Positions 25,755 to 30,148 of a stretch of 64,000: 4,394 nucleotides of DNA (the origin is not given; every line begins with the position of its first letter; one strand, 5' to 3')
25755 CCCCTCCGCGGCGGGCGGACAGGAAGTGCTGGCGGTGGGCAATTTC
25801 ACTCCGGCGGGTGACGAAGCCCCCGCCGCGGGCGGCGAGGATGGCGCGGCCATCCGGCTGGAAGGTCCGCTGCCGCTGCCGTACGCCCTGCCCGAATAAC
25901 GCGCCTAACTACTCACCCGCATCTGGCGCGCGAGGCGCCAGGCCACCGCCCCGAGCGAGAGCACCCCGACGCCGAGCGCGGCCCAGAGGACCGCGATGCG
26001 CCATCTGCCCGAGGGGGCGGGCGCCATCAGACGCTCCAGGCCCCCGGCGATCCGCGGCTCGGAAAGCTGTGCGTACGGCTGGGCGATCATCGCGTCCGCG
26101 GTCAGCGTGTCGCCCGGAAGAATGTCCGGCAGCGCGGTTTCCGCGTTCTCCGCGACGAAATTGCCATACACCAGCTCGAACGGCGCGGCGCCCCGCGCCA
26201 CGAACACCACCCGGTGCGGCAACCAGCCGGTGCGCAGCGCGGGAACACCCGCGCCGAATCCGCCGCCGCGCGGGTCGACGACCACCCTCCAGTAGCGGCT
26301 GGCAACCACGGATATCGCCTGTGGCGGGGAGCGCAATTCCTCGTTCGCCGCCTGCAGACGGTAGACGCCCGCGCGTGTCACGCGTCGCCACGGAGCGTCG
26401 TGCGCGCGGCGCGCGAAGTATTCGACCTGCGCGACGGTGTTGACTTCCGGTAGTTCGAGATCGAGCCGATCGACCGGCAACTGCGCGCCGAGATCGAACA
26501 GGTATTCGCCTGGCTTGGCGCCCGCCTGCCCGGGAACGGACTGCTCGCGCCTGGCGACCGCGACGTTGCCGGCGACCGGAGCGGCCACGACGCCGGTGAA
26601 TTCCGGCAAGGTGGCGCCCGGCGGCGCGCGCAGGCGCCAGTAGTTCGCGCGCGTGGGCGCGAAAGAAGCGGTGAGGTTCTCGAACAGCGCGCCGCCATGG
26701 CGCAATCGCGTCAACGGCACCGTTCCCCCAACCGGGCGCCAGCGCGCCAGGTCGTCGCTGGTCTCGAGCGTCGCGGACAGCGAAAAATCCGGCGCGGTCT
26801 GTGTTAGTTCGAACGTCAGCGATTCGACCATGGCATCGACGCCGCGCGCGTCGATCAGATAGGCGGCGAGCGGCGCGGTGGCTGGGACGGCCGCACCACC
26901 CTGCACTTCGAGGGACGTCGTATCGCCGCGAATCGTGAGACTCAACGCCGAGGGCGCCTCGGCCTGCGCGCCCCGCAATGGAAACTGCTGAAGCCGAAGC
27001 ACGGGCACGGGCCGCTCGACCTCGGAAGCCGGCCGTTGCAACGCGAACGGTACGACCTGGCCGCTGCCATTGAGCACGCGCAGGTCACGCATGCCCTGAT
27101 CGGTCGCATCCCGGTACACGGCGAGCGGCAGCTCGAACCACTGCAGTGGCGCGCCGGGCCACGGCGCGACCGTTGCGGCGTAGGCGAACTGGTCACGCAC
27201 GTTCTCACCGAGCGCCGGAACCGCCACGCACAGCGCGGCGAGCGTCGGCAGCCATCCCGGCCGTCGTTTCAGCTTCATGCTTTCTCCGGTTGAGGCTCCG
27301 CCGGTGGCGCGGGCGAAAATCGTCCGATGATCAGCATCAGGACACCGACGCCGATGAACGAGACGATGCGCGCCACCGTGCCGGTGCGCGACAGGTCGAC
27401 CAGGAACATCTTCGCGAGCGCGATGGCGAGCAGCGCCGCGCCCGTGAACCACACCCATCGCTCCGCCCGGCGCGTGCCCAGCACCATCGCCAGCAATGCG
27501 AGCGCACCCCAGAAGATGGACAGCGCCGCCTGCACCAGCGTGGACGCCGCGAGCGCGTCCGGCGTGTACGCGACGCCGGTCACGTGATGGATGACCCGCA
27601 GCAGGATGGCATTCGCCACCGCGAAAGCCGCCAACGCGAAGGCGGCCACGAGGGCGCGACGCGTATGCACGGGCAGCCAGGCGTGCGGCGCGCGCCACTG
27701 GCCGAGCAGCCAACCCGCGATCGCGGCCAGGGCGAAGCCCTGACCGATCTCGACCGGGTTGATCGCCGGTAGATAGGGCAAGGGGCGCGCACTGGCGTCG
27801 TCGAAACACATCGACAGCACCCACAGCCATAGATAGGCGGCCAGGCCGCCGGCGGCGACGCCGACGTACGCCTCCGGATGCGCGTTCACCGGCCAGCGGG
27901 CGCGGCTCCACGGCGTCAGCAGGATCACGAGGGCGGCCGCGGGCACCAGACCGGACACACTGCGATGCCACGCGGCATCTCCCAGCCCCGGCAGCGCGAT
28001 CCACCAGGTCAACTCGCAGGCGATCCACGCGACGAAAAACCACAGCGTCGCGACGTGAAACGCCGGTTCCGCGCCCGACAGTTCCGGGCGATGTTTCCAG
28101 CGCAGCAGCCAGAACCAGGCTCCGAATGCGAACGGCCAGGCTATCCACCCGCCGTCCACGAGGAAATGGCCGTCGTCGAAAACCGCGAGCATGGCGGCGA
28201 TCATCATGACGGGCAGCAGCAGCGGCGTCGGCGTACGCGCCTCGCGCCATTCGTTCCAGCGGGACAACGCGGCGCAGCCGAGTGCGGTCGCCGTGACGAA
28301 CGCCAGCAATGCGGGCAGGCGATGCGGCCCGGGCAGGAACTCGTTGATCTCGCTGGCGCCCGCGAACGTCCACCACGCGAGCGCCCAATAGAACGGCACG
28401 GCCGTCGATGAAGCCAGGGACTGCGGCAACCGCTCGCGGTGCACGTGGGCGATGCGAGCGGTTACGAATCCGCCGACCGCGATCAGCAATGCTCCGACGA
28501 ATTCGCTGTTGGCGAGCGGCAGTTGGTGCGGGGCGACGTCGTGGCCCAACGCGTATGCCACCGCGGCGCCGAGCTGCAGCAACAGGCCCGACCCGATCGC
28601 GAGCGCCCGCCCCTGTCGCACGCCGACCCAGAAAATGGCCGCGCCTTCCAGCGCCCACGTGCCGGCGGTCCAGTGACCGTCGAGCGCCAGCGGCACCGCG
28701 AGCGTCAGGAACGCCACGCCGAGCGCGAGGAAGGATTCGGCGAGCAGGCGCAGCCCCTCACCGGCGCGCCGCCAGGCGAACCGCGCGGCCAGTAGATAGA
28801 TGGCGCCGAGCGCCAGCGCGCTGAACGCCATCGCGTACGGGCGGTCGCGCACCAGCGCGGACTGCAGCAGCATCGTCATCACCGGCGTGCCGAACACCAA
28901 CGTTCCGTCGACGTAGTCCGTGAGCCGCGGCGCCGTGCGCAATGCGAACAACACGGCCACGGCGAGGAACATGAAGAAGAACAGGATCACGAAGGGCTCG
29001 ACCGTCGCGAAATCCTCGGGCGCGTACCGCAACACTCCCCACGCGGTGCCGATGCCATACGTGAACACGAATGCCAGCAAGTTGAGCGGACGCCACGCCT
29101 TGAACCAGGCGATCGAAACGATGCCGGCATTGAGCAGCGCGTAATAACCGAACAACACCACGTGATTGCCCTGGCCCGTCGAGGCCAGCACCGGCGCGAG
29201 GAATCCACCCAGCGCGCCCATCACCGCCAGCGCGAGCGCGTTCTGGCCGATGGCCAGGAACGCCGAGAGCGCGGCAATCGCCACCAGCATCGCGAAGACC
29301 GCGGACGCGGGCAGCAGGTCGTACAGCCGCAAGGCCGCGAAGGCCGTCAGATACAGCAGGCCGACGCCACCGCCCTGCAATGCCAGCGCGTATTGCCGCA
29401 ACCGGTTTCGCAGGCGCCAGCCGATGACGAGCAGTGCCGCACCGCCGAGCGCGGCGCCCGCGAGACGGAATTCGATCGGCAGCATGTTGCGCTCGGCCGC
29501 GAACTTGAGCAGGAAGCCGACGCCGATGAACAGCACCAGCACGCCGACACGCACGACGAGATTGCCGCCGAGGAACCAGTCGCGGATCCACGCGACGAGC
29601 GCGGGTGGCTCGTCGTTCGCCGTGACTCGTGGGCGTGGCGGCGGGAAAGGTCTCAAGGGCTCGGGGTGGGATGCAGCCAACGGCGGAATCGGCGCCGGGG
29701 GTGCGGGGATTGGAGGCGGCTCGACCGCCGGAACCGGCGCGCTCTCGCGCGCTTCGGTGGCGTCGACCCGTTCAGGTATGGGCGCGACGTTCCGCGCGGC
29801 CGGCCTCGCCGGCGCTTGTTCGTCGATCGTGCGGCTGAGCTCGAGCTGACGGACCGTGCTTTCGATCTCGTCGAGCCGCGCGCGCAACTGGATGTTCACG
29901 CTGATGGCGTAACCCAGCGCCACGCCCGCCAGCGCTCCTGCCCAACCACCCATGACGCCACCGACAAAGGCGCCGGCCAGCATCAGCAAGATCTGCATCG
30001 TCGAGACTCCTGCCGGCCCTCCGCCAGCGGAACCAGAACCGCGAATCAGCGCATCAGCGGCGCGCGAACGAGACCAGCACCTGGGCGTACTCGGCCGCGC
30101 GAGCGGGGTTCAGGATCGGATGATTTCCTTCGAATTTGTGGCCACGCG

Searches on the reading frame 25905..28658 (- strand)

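Call 14: search_protein_families(library=pfam, proteins=[window:25905-28658:-], max_evalue=0.00001)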
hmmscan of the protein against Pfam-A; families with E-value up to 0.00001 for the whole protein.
window:25905-28658:- (917 aa): 1 family
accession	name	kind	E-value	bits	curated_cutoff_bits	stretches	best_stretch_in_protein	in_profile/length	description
PF13163.11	DUF3999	-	8.3e-93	312.3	30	1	490-909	2-424/424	Protein of unknown function (DUF3999)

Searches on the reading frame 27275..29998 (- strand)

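Call 14: search_protein_families(library=pfam, proteins=[window:27275-29998:-], max_evalue=0.00001)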
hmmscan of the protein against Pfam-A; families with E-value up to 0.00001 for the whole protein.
window:27275-29998:- (907 aa): 1 family
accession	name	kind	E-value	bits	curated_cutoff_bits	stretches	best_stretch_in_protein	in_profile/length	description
PF10101.14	DUF2339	-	9.4e-171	570.3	33.6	1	144-898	1-659/659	Predicted membrane protein (DUF2339)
